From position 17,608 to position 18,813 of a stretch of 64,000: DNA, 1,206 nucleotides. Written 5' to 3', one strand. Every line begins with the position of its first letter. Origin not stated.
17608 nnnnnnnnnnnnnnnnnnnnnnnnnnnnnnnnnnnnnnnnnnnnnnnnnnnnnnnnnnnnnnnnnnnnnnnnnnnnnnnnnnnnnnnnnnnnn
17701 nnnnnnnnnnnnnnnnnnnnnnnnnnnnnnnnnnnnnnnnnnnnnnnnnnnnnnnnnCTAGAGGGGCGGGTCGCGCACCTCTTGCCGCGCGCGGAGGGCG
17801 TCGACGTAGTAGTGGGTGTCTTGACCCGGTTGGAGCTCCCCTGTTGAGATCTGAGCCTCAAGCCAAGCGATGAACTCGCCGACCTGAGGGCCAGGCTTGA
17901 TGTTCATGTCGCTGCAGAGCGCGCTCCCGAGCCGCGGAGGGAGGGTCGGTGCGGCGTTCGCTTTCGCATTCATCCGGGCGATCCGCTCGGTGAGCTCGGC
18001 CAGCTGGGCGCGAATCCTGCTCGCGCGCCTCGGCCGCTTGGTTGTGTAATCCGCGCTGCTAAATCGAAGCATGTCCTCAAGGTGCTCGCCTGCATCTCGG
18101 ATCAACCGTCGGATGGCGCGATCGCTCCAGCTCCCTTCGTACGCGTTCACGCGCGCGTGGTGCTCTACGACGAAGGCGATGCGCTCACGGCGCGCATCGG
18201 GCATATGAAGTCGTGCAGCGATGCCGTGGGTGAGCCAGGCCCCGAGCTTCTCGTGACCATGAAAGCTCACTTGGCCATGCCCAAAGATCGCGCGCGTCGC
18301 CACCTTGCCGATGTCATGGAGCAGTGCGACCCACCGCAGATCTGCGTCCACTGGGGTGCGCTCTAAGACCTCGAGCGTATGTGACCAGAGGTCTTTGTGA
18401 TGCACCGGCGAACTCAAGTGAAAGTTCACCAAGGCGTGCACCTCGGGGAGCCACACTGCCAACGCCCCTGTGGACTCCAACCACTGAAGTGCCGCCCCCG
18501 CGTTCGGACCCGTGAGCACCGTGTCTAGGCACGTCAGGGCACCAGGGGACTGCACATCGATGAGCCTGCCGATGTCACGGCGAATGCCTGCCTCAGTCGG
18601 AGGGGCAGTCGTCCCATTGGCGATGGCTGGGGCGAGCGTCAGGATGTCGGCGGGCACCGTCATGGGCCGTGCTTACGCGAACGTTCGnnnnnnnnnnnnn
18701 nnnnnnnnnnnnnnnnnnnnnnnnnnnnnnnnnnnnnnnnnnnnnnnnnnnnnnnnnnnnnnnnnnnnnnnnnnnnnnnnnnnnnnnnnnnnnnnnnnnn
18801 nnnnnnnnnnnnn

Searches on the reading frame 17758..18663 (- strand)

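Call 56: search_protein_families(library=ncbifam, proteins=[window:17758-18663:-], max_evalue=0.000001)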
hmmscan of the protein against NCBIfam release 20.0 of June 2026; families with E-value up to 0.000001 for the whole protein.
window:17758-18663:- (301 aa): 3 families
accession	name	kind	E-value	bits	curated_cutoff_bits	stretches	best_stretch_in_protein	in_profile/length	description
TIGR02692.1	tRNA_CCA_actino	equivalog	6.2e-42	143.8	438.8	1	45-275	213-450/466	CCA tRNA nucleotidyltransferase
NF008137.0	PRK10885.1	equivalog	4.7e-11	42.1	451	1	50-208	185-348/409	multifunctional CCA addition/repair protein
TIGR00277.1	HDIG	domain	2.9e-08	33.5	27.6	1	88-156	7-76/84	HDIG domain-containing metalloprotein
